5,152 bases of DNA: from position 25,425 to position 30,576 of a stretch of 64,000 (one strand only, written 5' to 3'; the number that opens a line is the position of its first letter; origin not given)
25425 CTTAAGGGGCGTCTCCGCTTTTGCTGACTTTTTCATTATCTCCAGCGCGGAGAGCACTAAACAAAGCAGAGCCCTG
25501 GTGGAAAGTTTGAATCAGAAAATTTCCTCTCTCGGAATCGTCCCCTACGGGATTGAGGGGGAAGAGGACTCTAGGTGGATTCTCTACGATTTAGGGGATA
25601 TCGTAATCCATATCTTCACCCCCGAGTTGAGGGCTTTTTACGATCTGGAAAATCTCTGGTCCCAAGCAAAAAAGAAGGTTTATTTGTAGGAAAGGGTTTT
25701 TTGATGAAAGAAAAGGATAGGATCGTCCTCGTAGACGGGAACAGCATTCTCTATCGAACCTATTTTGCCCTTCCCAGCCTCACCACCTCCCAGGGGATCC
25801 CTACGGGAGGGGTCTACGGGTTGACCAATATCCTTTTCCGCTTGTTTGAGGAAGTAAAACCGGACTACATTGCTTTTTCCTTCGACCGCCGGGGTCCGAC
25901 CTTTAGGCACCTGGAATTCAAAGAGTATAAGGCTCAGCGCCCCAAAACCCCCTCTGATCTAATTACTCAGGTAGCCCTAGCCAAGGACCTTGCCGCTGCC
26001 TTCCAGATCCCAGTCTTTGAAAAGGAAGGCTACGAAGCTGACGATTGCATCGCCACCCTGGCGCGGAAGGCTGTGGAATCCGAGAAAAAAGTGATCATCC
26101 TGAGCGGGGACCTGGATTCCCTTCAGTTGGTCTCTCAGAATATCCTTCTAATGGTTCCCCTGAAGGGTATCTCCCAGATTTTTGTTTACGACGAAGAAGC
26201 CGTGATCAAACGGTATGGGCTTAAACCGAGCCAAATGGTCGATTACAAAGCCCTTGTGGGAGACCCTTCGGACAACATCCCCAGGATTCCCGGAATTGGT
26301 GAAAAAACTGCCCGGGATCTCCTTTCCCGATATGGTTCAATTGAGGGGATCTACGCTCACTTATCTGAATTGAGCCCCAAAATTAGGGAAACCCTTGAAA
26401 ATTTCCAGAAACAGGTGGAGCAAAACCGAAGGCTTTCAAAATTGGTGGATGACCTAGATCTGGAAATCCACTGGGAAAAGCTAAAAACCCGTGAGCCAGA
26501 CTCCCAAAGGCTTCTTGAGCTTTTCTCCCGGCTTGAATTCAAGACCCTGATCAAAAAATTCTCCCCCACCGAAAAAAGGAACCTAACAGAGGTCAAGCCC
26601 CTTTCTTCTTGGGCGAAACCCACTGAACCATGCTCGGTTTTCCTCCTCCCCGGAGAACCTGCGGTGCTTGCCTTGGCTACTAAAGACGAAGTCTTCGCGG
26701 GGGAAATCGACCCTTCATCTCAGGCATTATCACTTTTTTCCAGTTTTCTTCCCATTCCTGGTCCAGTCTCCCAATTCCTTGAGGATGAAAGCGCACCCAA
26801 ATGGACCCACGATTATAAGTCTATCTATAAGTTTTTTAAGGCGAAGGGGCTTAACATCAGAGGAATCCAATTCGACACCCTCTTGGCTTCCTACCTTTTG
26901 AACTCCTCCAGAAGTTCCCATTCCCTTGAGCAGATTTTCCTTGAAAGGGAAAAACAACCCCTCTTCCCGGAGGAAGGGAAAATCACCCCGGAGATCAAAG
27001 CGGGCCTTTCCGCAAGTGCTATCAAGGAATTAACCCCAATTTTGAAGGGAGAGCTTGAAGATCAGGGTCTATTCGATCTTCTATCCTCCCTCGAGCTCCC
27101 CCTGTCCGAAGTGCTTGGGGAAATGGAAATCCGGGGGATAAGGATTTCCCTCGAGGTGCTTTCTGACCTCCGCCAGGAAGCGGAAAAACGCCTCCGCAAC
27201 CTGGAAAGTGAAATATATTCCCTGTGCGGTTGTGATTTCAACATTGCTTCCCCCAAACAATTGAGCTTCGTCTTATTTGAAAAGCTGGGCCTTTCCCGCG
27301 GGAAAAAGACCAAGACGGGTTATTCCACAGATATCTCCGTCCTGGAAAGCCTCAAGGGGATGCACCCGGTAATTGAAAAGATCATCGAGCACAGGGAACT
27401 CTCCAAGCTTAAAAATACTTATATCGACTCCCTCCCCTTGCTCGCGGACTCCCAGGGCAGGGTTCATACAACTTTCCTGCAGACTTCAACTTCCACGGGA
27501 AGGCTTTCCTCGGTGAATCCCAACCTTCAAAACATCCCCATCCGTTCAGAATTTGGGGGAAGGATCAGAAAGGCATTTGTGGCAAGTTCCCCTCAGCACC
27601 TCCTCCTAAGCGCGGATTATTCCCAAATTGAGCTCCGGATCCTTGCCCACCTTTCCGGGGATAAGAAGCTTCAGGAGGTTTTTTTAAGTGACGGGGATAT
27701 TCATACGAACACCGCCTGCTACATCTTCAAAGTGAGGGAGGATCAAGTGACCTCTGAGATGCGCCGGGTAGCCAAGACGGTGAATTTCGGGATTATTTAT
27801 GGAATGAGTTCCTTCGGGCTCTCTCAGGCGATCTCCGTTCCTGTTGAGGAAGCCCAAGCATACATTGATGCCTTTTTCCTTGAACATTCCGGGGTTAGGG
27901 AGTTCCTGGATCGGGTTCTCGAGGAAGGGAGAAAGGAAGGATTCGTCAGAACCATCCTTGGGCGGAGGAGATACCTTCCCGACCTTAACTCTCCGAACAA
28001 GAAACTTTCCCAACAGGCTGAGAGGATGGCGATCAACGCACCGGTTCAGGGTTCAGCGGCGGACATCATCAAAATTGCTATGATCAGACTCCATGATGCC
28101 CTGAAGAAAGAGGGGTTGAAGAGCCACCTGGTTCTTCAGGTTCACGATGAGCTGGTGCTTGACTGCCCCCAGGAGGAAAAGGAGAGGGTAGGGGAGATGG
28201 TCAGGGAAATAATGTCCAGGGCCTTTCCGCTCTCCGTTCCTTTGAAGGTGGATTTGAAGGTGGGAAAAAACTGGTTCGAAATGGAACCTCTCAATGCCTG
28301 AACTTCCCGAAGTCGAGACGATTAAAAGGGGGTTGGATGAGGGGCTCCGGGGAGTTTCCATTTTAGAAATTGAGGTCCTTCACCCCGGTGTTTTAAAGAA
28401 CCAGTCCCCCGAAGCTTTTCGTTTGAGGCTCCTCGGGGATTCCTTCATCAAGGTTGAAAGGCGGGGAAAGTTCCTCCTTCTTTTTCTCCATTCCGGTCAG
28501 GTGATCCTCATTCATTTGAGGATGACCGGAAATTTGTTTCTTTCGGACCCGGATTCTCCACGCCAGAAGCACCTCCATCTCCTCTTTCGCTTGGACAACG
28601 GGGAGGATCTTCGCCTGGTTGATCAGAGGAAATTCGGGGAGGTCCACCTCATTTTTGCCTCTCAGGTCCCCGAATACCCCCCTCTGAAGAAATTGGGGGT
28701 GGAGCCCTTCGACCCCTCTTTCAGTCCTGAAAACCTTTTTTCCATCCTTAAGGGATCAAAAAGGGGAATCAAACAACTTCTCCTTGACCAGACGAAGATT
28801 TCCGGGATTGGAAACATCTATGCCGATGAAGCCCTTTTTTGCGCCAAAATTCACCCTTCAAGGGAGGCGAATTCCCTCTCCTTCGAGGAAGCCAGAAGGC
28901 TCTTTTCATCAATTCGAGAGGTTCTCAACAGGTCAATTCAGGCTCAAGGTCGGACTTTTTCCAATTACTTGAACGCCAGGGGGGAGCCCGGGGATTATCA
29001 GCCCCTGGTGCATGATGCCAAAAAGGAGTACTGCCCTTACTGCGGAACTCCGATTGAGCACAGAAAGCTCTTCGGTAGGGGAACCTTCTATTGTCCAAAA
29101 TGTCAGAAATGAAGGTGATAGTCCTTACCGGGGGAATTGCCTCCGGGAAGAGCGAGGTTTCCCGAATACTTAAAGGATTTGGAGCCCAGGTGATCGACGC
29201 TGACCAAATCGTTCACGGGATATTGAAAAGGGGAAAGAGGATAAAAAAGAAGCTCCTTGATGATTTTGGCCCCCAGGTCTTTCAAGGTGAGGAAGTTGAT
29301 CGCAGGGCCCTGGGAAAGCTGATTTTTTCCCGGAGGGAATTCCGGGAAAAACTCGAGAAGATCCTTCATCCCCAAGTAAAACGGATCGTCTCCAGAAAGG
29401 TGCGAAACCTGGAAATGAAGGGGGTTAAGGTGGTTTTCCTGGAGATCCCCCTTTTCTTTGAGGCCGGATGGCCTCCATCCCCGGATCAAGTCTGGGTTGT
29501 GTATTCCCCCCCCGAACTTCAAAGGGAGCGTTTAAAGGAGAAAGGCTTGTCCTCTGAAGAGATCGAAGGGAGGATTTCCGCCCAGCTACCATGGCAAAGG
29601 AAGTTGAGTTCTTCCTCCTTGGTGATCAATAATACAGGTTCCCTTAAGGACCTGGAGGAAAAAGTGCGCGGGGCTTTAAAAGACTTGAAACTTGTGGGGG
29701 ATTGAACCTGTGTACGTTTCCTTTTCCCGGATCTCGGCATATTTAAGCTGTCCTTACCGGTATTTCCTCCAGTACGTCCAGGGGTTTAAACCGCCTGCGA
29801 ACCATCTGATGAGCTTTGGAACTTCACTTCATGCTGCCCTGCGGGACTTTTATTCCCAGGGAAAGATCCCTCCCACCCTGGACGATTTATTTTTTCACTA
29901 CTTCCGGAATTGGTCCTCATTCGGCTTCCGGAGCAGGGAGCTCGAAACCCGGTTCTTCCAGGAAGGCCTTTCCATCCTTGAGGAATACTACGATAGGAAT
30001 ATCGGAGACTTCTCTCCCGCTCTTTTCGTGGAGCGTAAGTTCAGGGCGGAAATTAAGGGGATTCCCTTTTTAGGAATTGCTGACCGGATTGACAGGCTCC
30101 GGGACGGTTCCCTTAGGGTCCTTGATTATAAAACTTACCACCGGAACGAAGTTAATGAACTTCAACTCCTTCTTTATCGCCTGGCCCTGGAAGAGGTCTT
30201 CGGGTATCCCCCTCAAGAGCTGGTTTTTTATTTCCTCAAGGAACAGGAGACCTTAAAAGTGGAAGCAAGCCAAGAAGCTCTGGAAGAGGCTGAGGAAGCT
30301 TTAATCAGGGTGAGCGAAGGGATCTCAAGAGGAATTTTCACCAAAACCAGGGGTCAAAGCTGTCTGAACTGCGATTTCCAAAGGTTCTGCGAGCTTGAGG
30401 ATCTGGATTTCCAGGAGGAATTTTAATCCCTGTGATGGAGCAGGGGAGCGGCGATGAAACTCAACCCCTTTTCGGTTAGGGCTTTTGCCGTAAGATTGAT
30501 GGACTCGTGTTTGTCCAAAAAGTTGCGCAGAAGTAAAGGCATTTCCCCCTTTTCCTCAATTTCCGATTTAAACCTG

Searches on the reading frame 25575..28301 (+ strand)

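Call 5: search_protein_families(library=pfam, proteins=[window:25575-28301:+])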
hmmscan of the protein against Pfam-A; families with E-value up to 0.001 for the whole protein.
window:25575-28301:+ (908 aa): 4 families
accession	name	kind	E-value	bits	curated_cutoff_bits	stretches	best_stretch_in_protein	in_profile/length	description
PF00476.26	DNA_pol_A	-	1.9e-160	534.4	34.3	1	527-901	2-380/381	DNA polymerase family A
PF02739.22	5_3_exonuc_N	-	4.4e-53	179.8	34.3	1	50-215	2-164/164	5'-3' exonuclease, N-terminal resolvase-like domain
PF01367.25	5_3_exonuc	-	2.4e-30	105.3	40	1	217-310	2-96/97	5'-3' exonuclease, C-terminal SAM fold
PF22619.2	DNA_polI_exo1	-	3.2e-13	50.1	27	1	398-460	40-102/140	DNA polymerase I, ribonuclease H-like domain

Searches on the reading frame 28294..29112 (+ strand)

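Call 5: search_protein_families(library=pfam, proteins=[window:28294-29112:+])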
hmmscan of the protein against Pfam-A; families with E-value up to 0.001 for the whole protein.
window:28294-29112:+ (272 aa): 4 families
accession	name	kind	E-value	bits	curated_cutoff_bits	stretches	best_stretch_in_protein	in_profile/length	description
PF01149.29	Fapy_DNA_glyco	-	4.1e-34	118.2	25.5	1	1-117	1-117/117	Formamidopyrimidine-DNA glycosylase N-terminal domain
PF06831.19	H2TH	-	6.1e-28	97.1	34.7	1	134-222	1-89/93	Formamidopyrimidine-DNA glycosylase H2TH domain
PF06827.20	zf-FPG_IleRS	-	2e-05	24.7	21.3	1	247-272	4-29/30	Zinc finger found in FPG and IleRS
PF05833.16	NFACT_N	-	7.8e-05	22.1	31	1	128-238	161-265/456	NFACT N-terminal and middle domains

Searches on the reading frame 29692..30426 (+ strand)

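Call 7: search_protein_families(library=pfam, proteins=[window:29692-30426:+])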
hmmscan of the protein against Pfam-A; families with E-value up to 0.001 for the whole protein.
window:29692-30426:+ (244 aa): 2 families
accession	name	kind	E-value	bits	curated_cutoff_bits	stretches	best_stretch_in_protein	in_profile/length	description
PF12705.13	PDDEXK_1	-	8.2e-34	118.1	22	1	9-234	2-247/247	PD-(D/E)XK nuclease superfamily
PF01930.23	Cas_Cas4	-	1e-07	32.6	22.7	1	130-233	53-158/160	Domain of unknown function DUF83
